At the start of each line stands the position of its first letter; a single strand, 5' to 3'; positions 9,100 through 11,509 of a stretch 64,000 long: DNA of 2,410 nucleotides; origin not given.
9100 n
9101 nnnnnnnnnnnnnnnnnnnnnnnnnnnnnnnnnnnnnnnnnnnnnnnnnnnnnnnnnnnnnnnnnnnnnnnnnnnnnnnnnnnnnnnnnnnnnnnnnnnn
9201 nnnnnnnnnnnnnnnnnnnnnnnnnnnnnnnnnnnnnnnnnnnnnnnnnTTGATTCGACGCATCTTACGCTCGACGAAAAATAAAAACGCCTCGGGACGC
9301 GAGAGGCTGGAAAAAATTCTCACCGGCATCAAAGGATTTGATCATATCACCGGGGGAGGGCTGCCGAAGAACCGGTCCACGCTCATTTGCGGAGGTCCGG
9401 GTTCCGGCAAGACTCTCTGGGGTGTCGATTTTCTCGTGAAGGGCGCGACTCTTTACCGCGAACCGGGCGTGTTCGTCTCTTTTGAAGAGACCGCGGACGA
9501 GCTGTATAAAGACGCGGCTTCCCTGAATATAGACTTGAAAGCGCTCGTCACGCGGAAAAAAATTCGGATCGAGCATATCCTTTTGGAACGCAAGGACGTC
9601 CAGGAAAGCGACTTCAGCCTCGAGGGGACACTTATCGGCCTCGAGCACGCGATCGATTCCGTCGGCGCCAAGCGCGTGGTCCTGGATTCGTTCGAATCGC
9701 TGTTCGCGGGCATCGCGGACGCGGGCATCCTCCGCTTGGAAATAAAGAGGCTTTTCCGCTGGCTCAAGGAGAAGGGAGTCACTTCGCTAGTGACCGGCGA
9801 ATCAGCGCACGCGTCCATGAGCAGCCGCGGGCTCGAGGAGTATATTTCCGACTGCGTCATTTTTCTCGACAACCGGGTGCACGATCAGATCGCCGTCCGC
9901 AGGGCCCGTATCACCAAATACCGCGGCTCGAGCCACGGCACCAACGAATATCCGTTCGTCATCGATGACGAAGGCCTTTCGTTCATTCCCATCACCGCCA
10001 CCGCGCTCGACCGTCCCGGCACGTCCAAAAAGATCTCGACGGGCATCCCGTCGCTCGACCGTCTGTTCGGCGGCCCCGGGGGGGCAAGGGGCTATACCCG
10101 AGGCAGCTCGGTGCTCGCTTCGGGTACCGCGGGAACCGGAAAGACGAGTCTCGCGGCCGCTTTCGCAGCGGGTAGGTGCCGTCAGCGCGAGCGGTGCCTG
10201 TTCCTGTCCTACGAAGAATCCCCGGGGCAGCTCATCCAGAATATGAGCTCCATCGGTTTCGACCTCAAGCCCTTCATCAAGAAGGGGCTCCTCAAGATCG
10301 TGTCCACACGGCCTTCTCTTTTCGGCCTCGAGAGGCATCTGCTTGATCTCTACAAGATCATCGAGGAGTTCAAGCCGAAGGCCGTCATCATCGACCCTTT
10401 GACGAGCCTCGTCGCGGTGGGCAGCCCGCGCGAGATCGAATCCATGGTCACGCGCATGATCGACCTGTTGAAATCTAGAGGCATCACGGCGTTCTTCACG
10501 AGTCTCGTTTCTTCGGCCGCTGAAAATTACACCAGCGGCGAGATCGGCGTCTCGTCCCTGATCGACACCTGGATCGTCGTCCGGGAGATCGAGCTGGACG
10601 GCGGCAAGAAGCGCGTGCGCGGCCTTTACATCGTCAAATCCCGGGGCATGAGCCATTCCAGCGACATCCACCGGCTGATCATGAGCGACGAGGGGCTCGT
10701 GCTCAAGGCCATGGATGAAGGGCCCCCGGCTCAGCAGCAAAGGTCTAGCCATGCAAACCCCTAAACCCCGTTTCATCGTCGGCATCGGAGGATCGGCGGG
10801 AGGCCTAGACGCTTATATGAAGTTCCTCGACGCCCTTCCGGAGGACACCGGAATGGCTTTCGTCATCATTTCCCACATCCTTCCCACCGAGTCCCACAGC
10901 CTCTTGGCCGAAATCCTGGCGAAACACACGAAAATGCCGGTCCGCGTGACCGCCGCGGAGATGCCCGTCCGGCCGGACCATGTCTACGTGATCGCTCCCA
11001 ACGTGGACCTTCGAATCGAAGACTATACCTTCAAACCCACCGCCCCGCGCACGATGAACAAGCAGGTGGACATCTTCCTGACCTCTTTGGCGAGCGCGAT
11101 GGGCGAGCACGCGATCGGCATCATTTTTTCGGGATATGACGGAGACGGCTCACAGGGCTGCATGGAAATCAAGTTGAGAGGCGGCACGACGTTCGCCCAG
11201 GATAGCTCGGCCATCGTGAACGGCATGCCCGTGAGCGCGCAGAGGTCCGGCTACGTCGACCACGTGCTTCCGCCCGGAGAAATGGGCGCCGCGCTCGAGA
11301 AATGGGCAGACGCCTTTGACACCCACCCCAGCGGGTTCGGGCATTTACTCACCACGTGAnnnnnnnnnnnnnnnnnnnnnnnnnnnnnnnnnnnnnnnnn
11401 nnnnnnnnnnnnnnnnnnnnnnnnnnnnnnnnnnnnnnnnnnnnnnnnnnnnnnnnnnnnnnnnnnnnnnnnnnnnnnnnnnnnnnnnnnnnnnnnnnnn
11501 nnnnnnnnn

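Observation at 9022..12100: RAYT/IS200-like Y1 transposase with a duplicated 106-bp left end, a GTAG-palindrome REP-like hairpin, and an RBS-occluding stem-loop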

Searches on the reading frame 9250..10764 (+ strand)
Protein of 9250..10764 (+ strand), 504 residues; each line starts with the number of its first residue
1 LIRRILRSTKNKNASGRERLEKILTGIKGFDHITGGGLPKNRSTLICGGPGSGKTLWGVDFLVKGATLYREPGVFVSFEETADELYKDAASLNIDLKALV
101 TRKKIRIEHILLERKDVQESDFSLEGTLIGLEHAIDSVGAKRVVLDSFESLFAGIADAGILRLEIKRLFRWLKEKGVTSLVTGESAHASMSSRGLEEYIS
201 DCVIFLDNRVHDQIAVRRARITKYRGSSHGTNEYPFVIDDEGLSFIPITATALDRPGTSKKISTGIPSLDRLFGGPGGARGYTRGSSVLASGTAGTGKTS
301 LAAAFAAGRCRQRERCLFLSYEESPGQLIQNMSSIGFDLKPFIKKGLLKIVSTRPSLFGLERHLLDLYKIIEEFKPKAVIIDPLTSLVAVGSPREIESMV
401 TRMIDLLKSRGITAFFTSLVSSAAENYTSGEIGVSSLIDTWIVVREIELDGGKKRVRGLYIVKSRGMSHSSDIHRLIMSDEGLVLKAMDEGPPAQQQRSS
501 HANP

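Call 7: search_protein_families(library=pfam, proteins=[window:9250-10764:+])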
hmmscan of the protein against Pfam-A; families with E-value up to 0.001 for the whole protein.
window:9250-10764:+ (504 aa): 5 families
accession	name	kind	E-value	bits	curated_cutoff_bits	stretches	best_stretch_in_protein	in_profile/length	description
PF06745.19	ATPase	-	2.1e-101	338.6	26.6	2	25-248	3-229/231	KaiC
PF13481.12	AAA_25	-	4.5e-15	56.2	27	2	283-407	31-173/195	AAA domain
PF03796.21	DnaB_C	-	1e-07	32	27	0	262-334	2-69/255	DnaB-like helicase C terminal domain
PF00154.27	RecA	-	6.6e-06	26.2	27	0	17-100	27-108/262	recA bacterial DNA recombination protein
PF20720.3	nSTAND3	-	0.00051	20.2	27.2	0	287-319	19-51/155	Novel STAND NTPase 3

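Call 9: search_protein_families(library=ncbifam, proteins=[window:9250-10764:+], max_evalue=0.01)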
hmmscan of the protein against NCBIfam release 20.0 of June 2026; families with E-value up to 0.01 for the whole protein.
window:9250-10764:+ (504 aa): 20 families
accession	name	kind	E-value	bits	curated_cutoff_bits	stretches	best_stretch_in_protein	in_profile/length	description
NF006799.0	PRK09302.1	equivalog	3.5e-176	586.7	408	1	16-487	6-473/515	circadian clock protein KaiC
TIGR02655.1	circ_KaiC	equivalog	2.6e-84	283.6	546.25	1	21-485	1-461/484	circadian clock protein KaiC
TIGR03880.1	KaiC_arch_3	hypoth_equivalog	1e-54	185.4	249.45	2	26-244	1-216/224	KaiC domain-containing protein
TIGR03877.1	thermo_KaiC_1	hypoth_equivalog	5.3e-43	147.2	307.25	2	21-244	2-231/238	KaiC domain-containing protein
TIGR03881.1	KaiC_arch_4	hypoth_equivalog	2.7e-34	118.9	247.8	2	22-241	2-223/231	KaiC domain-containing protein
NF004723.0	PRK06067.1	subfamily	9.2e-28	97.4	194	2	261-471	15-219/243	flagellar accessory protein FlaH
NF052589.1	ArlH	equivalog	5.2e-24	85.2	215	2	281-470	16-206/229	archaellum protein ArlH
TIGR03878.1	thermo_KaiC_2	hypoth_equivalog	3.5e-18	65.9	232.2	2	285-446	36-204/259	KaiC domain-containing protein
TIGR00416.1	sms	equivalog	2.7e-14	52.8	403.05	2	259-388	73-183/454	DNA repair protein RadA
TIGR03600.1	phage_DnaB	exception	8.5e-11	41.5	498.65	2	209-332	124-242/421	phage replicative helicase, DnaB family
NF006320.0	PRK08533.1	equivalog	5.2e-08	32.8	215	1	281-397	20-140/230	flagellar accessory protein FlaH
NF004629.0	PRK05973.1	equivalog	3.8e-07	29.4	156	0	284-342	63-121/237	DNA helicase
TIGR02012.1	tigrfam_recA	equivalog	9.1e-07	28.5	325.3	1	17-99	30-110/321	recombinase RecA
NF006861.0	PRK09361.1-1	equivalog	4.6e-06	26.3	278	0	259-318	2-56/235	DNA repair and recombination protein RadB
TIGR00665.1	DnaB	equivalog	6.1e-06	25.3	385.25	0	10-92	166-246/435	replicative DNA helicase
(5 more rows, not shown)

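Call 12: find_encoding_contigs(protein=window:9250-10764:+, flank=10000, max_places=10)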
Protein window:9250-10764:+ (504 aa): 2 contigs read that carry it; 2 places shown.
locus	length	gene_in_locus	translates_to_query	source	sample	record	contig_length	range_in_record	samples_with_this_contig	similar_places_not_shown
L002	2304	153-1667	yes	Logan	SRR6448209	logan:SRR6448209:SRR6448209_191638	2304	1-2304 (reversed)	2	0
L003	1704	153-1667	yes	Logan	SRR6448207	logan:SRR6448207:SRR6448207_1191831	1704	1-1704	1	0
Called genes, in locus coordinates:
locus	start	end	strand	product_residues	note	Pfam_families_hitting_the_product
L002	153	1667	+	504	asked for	PF00154:RecA_N (faint), PF03796:DnaB_C (faint), PF06745:ATPase, PF13481:AAA_25 (weak)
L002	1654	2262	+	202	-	PF01339:CheB_methylest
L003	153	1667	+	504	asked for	PF00154:RecA_N (faint), PF03796:DnaB_C (faint), PF06745:ATPase, PF13481:AAA_25 (weak)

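Call 46: find_homologous_proteins(query=window:9250-10764:+, max_evalue=1e-50)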
Query window:9250-10764:+ (504 aa): 8000 proteins with E <= 1e-50 among 8000 candidates; the best 120 are listed.
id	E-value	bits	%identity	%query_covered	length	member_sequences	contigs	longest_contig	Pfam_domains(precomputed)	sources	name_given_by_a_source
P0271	0.0e+0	1106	100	100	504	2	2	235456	PF06745.20,PF03796.22,PF00154.28,PF13481.13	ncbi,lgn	-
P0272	2.6e-243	826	73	99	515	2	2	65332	PF06745.20,PF03796.22,PF13481.13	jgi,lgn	-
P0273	2.9e-236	803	72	98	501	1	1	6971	PF06745.20,PF03796.22,PF23442.2,PF00154.28,PF13481.13,PF20720.4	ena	-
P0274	5.7e-236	802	72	98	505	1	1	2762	PF06745.20,PF01695.24,PF03796.22,PF00154.28,PF13481.13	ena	-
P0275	4.1e-235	799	72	99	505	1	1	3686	PF06745.20,PF01695.24,PF03796.22,PF13481.13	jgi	-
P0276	1.2e-234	798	71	99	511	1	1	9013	PF06745.20,PF03796.22,PF23442.2,PF00154.28,PF13481.13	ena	-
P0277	5.3e-234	795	73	96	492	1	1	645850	PF06745.20,PF00270.36,PF03796.22,PF23442.2,PF00154.28,PF13481.13,PF20720.4,PF13191.13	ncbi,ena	-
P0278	9.3e-234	795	73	96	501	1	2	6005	PF06745.20,PF03796.22,PF00154.28,PF13481.13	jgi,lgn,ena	jgi:circadian clock protein KaiC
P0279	3.6e-233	793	73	93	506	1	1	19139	PF06745.20,PF03796.22,PF23442.2,PF00154.28,PF13481.13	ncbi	-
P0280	4.1e-233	793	72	98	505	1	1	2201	PF06745.20,PF03796.22,PF23442.2,PF00154.28,PF13481.13,PF20720.4,PF13191.13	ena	-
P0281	4.7e-233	792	72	97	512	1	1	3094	PF06745.20,PF03796.22,PF23442.2,PF00154.28,PF13481.13,PF20720.4,PF13191.13,PF02562.23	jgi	jgi:circadian clock protein KaiC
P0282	4.8e-233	792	74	96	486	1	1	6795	PF06745.20,PF01695.24,PF03796.22,PF13481.13,PF20720.4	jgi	jgi:circadian clock protein KaiC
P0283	5.5e-233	792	72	97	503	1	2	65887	PF06745.20,PF01695.24,PF03796.22,PF23442.2,PF00154.28,PF13481.13,PF20720.4,PF13191.13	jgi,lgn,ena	jgi:circadian clock protein KaiC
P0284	6.2e-233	792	71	96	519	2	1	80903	PF06745.20,PF03796.22,PF13481.13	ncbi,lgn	-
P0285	9.6e-233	791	71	98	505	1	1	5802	PF06745.20,PF01695.24,PF03796.22,PF23442.2,PF00154.28,PF13481.13,PF13191.13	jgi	-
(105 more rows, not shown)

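Call 48: find_encoding_contigs(protein=P0272, flank=6000, max_places=3)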
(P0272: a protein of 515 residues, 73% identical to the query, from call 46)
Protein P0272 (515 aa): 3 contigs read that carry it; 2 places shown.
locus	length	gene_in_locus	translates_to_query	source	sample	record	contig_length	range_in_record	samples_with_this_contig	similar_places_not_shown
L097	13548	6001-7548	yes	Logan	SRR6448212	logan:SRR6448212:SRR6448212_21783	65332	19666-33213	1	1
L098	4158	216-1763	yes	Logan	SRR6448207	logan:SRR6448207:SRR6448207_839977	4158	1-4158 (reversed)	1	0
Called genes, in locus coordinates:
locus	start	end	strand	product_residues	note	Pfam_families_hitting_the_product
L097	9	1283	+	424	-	PF02321:OEP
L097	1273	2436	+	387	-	PF19335:HMBD, PF25954:Beta-barrel_RND_2, PF25975:CzcB_C, PF25989:YknX_C (faint)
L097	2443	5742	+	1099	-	PF00873:ACR_tran, PF03176:MMPL (faint), PF00873:ACR_tran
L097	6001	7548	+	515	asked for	PF03796:DnaB_C (faint), PF06745:ATPase, PF13481:AAA_25 (weak), PF06745:ATPase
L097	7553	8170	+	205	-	PF01339:CheB_methylest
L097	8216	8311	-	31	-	-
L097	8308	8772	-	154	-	-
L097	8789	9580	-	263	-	-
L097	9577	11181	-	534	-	-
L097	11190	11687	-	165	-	-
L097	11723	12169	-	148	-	PF09990:DUF2231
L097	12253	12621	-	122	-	PF07883:Cupin_2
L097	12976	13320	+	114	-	-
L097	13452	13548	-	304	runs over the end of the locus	PF00551:Formyl_trans_N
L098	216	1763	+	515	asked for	PF03796:DnaB_C (faint), PF06745:ATPase, PF13481:AAA_25 (weak), PF06745:ATPase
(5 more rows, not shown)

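Call 49: find_encoding_contigs(protein=P0284, flank=6000, max_places=2)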
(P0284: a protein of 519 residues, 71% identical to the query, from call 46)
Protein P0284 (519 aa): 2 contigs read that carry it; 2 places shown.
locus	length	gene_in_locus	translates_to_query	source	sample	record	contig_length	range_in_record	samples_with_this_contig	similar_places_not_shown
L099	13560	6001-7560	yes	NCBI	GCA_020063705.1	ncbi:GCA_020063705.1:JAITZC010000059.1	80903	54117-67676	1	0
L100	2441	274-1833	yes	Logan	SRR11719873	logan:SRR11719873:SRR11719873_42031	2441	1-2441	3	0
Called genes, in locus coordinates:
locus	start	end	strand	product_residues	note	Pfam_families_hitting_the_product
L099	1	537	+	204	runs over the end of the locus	PF16841:CBM60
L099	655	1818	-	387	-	PF01839:FG-GAP (faint), PF22301:AUDH_beta_propeller (faint), PF13517:FG-GAP_3 (weak)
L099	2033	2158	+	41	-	-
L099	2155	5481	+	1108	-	PF23500:DUF7133, PF13646:HEAT_2, PF00034:Cytochrom_C (faint)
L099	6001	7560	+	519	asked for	PF03796:DnaB_C (faint), PF06745:ATPase, PF13481:AAA_25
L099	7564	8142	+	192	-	PF01339:CheB_methylest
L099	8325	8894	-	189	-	PF05175:MTS (weak), PF05401:NodS (weak), PF13489:Methyltransf_23, PF03848:TehB, PF13847:Methyltransf_31, PF08241:Methyltransf_11, PF08242:Methyltransf_12, PF13649:Methyltransf_25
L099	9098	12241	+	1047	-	PF00069:Pkinase, PF07714:PK_Tyr_Ser-Thr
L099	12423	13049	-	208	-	PF00891:Methyltransf_2 (weak), PF13847:Methyltransf_31 (weak), PF08241:Methyltransf_11, PF08242:Methyltransf_12, PF13649:Methyltransf_25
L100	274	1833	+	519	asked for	PF03796:DnaB_C (faint), PF06745:ATPase, PF13481:AAA_25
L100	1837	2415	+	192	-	PF01339:CheB_methylest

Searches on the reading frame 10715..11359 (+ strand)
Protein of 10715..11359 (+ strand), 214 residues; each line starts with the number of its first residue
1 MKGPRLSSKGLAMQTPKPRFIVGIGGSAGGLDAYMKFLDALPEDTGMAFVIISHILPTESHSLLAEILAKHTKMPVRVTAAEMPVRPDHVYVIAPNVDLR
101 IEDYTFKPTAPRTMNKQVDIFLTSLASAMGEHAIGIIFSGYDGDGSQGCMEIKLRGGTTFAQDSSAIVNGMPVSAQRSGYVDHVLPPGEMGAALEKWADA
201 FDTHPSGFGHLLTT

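Call 7: search_protein_families(library=pfam, proteins=[window:10715-11359:+])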
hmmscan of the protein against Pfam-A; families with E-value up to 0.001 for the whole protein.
window:10715-11359:+ (214 aa): 1 family
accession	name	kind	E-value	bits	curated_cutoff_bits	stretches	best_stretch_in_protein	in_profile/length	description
PF01339.22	CheB_methylest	-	4.4e-47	160.5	24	1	22-194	1-174/174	CheB methylesterase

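Call 9: search_protein_families(library=ncbifam, proteins=[window:10715-11359:+], max_evalue=0.01)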
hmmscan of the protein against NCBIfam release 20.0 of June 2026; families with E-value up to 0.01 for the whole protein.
window:10715-11359:+ (214 aa): 2 families
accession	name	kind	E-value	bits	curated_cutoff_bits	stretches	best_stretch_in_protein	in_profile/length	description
NF009206.0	PRK12555.1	subfamily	5.2e-30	104.6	342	1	13-196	147-334/340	chemotaxis-specific protein-glutamate methyltransferase CheB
NF001965.0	PRK00742.1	subfamily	5.6e-27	94.9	293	1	19-196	167-351/357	chemotaxis-specific protein-glutamate methyltransferase CheB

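Call 39: search_protein_representatives(protein=window:10751-11356:+)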
Query: 202 residues. Proteins with E-value up to 0.001 (for the whole library): 30600; up to 1e-10: 13882; up to 1e-30: 898. The best 150 are listed.
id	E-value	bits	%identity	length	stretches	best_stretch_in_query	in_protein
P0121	2.9e-59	216.7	60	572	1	5-186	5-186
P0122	8.2e-58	212.0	61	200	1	5-184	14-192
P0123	1.6e-57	211.1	56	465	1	5-190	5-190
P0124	6.4e-57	209.1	56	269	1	5-184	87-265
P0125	8.6e-57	208.7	57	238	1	1-186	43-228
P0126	2.0e-56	207.5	59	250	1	1-176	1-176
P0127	1.1e-55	205.1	57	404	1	1-183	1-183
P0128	7.9e-51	189.2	54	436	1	1-182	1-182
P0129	3.8e-49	183.7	65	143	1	1-142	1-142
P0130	5.4e-49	183.2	48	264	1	2-188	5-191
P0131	8.4e-49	182.6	36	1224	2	5-191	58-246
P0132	3.7e-46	174.0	60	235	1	35-184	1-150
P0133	1.4e-45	172.1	54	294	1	35-197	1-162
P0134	8.0e-43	163.1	45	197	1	2-190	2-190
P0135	3.1e-42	161.2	51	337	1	9-183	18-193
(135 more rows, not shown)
